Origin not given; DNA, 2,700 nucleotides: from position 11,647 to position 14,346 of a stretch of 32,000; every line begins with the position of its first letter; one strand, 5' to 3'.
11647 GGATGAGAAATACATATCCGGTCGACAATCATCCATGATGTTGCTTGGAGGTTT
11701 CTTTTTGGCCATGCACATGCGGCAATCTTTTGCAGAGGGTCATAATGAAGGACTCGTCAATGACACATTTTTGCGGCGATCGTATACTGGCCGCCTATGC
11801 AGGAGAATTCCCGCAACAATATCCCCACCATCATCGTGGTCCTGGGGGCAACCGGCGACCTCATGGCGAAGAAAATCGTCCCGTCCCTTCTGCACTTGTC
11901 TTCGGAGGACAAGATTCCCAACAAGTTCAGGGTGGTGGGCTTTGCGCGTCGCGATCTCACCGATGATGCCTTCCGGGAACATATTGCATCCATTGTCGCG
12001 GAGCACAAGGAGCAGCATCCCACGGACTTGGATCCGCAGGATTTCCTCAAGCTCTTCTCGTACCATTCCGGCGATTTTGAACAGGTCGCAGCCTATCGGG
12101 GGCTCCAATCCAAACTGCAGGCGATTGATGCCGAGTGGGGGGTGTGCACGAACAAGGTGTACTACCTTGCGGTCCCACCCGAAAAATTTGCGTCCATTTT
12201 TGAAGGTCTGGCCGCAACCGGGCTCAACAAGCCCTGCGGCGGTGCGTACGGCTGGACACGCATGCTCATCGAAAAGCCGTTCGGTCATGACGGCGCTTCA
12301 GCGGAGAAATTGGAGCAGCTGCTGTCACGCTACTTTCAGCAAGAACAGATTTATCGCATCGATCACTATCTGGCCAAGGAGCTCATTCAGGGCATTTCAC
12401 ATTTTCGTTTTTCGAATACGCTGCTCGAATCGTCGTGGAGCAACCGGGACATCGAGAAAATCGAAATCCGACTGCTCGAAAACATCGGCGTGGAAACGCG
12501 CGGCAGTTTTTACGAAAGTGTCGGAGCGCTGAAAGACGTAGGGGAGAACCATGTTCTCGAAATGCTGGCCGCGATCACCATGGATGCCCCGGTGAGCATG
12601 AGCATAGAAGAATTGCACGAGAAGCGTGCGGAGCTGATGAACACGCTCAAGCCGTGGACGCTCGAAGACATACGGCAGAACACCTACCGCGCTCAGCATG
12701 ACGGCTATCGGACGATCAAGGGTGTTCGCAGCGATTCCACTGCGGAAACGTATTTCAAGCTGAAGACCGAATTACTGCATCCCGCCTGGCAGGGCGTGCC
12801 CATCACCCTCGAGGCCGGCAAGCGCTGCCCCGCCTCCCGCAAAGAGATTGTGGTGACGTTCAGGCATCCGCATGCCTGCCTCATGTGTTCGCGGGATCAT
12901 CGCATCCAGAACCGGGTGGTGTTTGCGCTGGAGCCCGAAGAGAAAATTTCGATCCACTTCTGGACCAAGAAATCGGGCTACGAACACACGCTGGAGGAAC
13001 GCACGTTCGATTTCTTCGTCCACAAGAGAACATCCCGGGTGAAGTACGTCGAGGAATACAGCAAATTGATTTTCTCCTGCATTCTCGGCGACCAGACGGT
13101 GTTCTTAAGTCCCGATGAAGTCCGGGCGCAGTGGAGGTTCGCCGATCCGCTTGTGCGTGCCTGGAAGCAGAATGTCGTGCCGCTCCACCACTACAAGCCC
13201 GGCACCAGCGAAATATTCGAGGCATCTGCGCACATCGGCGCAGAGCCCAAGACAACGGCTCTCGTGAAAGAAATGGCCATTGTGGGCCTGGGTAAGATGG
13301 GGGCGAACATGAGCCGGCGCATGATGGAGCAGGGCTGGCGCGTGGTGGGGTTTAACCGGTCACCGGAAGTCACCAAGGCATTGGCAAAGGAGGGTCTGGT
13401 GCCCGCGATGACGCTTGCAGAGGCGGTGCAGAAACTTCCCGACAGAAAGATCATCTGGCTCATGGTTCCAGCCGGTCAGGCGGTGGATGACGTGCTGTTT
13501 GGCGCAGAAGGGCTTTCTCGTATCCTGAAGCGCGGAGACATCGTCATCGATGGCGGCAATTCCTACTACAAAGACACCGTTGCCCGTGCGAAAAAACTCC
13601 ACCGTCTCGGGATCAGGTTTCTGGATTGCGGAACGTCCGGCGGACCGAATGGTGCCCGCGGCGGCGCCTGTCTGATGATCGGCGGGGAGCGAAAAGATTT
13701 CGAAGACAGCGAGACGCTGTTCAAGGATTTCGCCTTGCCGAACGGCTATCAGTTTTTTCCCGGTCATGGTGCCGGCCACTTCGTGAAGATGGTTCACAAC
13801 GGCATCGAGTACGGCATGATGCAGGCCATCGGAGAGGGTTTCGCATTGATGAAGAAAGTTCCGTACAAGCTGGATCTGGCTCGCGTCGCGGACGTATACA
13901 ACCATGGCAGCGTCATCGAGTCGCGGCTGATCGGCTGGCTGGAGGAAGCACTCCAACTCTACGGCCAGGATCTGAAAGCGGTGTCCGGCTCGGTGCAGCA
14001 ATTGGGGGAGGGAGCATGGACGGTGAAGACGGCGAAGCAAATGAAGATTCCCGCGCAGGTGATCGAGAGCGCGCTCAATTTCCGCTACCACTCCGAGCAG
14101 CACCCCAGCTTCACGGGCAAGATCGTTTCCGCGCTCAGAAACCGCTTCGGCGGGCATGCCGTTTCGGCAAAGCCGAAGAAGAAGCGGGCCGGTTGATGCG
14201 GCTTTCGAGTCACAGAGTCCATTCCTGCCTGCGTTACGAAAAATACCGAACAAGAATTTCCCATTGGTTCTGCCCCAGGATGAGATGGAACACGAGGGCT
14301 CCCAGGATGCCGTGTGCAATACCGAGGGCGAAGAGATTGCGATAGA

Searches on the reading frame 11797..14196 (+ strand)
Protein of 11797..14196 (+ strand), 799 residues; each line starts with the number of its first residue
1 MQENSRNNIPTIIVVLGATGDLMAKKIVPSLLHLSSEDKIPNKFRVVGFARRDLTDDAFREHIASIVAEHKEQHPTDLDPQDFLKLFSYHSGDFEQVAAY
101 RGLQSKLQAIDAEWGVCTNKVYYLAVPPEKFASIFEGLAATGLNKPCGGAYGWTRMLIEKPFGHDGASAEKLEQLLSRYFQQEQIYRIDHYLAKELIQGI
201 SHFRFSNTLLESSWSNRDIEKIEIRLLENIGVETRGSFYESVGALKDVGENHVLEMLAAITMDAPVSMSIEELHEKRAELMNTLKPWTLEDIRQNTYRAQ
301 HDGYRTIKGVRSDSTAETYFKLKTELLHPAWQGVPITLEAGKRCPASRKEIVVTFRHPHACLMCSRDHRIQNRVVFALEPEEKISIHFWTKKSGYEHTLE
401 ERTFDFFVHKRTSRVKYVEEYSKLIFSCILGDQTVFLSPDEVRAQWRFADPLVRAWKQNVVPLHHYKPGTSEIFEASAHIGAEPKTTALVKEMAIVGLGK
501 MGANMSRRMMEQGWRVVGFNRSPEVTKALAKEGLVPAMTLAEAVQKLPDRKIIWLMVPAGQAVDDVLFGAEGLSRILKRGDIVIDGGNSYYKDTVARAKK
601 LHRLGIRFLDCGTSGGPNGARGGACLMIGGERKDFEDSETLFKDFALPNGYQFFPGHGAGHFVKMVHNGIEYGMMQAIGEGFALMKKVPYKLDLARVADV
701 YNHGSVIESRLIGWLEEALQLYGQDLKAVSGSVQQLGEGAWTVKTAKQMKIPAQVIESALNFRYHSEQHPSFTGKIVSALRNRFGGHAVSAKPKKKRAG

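Call 13: search_protein_families(library=pfam, proteins=[window:11797-14196:+], max_evalue=0.01)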
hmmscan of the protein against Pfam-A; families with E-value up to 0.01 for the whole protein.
window:11797-14196:+ (799 aa): 8 families
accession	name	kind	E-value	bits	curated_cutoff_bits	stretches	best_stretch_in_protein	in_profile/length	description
PF02781.21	G6PD_C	-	7.4e-70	235.8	27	1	203-478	3-286/296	Glucose-6-phosphate dehydrogenase, C-terminal domain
PF00479.28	G6PD_N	-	2.9e-54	184.9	22.1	1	14-198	1-182/183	Glucose-6-phosphate dehydrogenase, NAD binding domain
PF03446.21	NAD_binding_2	-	3.3e-44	151.2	21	1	493-646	2-153/161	NAD binding domain of 6-phosphogluconate dehydrogenase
PF00393.24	6PGD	-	5.9e-21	75.6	27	1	660-769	1-116/290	6-phosphogluconate dehydrogenase, C-terminal domain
PF03807.23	F420_oxidored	-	3e-06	28.2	21.6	1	493-585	2-90/94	NADP oxidoreductase coenzyme F420-dependent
PF02826.25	2-Hacid_dh_C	-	0.00056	19.8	25.1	1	491-575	37-116/178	D-isomer specific 2-hydroxyacid dehydrogenase, NAD binding domain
PF14833.11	NAD_binding_11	-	0.00064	20.4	30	1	658-705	1-46/122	NAD-binding of NADP-dependent 3-hydroxyisobutyrate dehydrogenase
PF01488.26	Shikimate_DH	-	0.001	19.6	24.3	1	490-552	12-78/138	Shikimate / quinate 5-dehydrogenase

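Call 23: find_homologous_proteins(query=window:11797-14196:+, max_evalue=1e-50)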
Query window:11797-14196:+ (799 aa): 5017 proteins with E <= 1e-50 among 8000 candidates; the best 120 are listed.
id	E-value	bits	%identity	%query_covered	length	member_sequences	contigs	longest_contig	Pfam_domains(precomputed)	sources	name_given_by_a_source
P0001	0.0e+0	1694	91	100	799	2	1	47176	PF02781.22,PF03446.22,PF00393.25,PF00479.29,PF03807.24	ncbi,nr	ncbi:MAG: glucose-6-phosphate dehydrogenase [Candidatus Peribacter sp.]|nr:glucose-6-phosphate dehyd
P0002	0.0e+0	1674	90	100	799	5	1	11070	PF02781.22,PF03446.22,PF00393.25,PF00479.29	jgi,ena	-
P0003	0.0e+0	1610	86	100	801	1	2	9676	PF02781.22,PF03446.22,PF00393.25,PF00479.29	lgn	-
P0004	0.0e+0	1532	81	100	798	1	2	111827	PF02781.22,PF03446.22,PF00393.25,PF00479.29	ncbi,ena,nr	ncbi:hypothetical protein AUJ46_05165 [Candidatus Peregrinibacteria bacterium CG1_02_54_53]|nr:MAG: 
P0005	0.0e+0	1365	72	99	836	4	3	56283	PF02781.22,PF03446.22,PF00393.25,PF00479.29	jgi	-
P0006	0.0e+0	1272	68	99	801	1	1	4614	PF02781.22,PF03446.22,PF00393.25,PF00479.29,PF03807.24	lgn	-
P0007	0.0e+0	1168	63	98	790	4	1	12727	PF02781.22,PF03446.22,PF00393.25,PF00479.29,PF03807.24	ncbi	-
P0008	0.0e+0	1168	63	98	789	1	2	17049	PF02781.22,PF03446.22,PF02826.26,PF00393.25,PF00479.29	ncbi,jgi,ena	-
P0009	0.0e+0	1162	63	99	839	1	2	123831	PF02781.22,PF03446.22,PF02826.26,PF00393.25,PF00479.29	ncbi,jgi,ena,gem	-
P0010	0.0e+0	1160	63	99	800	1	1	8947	PF02781.22,PF03446.22,PF00393.25,PF00479.29,PF03807.24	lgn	-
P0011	0.0e+0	1149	62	99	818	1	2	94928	PF02781.22,PF03446.22,PF02826.26,PF00393.25,PF00479.29,PF03807.24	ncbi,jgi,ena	-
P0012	0.0e+0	1138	61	98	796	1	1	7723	PF02781.22,PF03446.22,PF02826.26,PF00393.25,PF00479.29,PF03807.24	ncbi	-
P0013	0.0e+0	1138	60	99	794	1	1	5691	PF02781.22,PF03446.22,PF02826.26,PF00393.25,PF00479.29,PF03807.24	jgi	jgi:glucose-6-phosphate 1-dehydrogenase/6-phosphogluconate dehydrogenase (decarboxylating)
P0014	0.0e+0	1136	61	98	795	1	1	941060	PF02781.22,PF03446.22,PF00393.25,PF00479.29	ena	-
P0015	0.0e+0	1135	60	100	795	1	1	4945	PF02781.22,PF03446.22,PF02826.26,PF00393.25,PF00479.29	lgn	-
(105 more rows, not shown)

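Call 24: find_encoding_contigs(protein=P0004, flank=10000, max_places=2)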
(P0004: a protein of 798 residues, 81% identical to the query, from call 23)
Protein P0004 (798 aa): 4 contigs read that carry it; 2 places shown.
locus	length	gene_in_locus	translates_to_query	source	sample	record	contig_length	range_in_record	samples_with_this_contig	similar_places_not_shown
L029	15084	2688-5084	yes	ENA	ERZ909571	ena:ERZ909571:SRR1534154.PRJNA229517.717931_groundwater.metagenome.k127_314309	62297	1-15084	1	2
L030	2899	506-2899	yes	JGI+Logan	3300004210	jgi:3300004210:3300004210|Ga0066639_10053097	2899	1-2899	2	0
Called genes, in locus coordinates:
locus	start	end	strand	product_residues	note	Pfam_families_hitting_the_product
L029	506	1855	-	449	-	PF13393:tRNA-synt_His, PF00587:tRNA-synt_2b, PF03129:HGTP_anticodon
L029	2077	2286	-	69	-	-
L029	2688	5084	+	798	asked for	PF00479:G6PD_N, PF02781:G6PD_C, PF03446:NAD_binding_2, PF00393:6PGD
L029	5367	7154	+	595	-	-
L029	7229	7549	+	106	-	PF13529:Peptidase_C39_2 (weak)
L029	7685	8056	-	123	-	PF00072:Response_reg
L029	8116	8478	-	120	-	PF00072:Response_reg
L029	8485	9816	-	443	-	PF00989:PAS, PF08448:PAS_4, PF12860:PAS_7 (weak), PF13188:PAS_8, PF13426:PAS_9, PF00512:HisKA, PF02518:HATPase_c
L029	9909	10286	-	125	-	-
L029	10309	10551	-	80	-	-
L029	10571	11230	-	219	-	PF00395:SLH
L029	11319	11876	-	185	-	-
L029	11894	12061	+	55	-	-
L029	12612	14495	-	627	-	PF00395:SLH (faint), PF13205:Big_5 (faint), PF07452:CHRD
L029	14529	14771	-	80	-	-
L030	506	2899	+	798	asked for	PF00479:G6PD_N, PF02781:G6PD_C, PF03446:NAD_binding_2, PF00393:6PGD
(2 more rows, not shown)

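Call 25: find_encoding_contigs(protein=P0005, flank=10000, max_places=2)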
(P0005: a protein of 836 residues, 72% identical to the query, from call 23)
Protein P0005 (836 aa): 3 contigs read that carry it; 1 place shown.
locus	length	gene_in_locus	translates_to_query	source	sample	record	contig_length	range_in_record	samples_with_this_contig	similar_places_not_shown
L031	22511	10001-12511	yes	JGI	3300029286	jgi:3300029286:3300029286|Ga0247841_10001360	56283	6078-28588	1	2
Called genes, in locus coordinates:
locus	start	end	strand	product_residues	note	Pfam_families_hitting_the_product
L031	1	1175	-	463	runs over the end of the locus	PF28494:GlyRS_ins_1 (faint), PF00587:tRNA-synt_2b, PF03129:HGTP_anticodon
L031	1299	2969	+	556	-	PF13367:PrsW-protease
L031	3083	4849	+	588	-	PF00595:PDZ, PF13180:PDZ_2, PF17820:PDZ_6, PF03572:Peptidase_S41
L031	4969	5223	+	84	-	-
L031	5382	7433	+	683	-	PF02518:HATPase_c, PF00204:DNA_gyraseB, PF01751:Toprim, PF00986:DNA_gyraseB_C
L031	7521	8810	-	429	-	PF13393:tRNA-synt_His, PF00587:tRNA-synt_2b, PF03129:HGTP_anticodon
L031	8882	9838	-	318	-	-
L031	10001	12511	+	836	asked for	PF00479:G6PD_N, PF02781:G6PD_C, PF03446:NAD_binding_2, PF00393:6PGD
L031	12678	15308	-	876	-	PF00801:PKD (faint), PF18911:PKD_4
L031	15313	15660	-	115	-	PF18895:T4SS_pilin (weak)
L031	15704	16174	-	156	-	PF18895:T4SS_pilin (weak)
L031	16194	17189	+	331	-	PF01321:Creatinase_N, PF00557:Peptidase_M24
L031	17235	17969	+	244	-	-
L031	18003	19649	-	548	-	-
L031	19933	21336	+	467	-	PF01471:PG_binding_1, PF08823:PG_binding_2 (faint), PF01471:PG_binding_1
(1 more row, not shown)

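Call 26: find_encoding_contigs(protein=P0003, flank=10000, max_places=2)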
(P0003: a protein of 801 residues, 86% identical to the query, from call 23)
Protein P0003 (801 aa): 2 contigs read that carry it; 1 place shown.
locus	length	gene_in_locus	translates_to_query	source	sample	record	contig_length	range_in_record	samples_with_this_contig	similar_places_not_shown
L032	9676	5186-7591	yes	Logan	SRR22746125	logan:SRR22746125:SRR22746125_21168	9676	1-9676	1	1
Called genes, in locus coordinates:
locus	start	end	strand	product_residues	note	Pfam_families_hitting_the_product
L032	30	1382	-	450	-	PF13393:tRNA-synt_His, PF00587:tRNA-synt_2b, PF03129:HGTP_anticodon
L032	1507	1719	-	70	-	-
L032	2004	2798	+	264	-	PF02735:Ku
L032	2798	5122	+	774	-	PF13298:LigD_N, PF01068:DNA_ligase_A_M, PF04679:DNA_ligase_A_C, PF21686:LigD_Prim-Pol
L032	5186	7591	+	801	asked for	PF00479:G6PD_N, PF02781:G6PD_C, PF03446:NAD_binding_2, PF00393:6PGD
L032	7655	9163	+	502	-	PF02310:B12-binding, PF04055:Radical_SAM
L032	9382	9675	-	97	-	?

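Call 27: find_encoding_contigs(protein=P0002, flank=10000, max_places=2)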
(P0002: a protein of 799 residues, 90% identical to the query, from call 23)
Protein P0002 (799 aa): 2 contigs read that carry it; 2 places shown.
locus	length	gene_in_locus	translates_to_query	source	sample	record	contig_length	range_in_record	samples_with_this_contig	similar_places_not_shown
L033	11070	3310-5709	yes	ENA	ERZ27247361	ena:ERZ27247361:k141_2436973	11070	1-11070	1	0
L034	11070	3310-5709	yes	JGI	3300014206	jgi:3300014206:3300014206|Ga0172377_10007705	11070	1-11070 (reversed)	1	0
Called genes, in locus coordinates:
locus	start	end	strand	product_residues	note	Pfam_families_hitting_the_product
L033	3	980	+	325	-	?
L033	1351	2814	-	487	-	PF13393:tRNA-synt_His, PF00587:tRNA-synt_2b, PF03129:HGTP_anticodon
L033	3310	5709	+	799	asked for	PF00479:G6PD_N, PF02781:G6PD_C, PF03446:NAD_binding_2, PF00393:6PGD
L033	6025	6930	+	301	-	-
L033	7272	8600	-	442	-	PF04326:SLFN_AlbA_2 (weak)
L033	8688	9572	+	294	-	PF14338:Mrr_N, PF04471:Mrr_cat, PF22722:NA-iREase1 (faint)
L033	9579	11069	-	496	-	?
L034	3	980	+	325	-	?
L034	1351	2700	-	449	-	PF13393:tRNA-synt_His, PF00587:tRNA-synt_2b, PF03129:HGTP_anticodon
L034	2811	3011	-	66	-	-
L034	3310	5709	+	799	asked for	PF00479:G6PD_N, PF02781:G6PD_C, PF03446:NAD_binding_2, PF00393:6PGD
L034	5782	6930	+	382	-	-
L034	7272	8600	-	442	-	PF04326:SLFN_AlbA_2 (weak)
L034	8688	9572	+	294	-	PF14338:Mrr_N, PF04471:Mrr_cat, PF22722:NA-iREase1 (faint)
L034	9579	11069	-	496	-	?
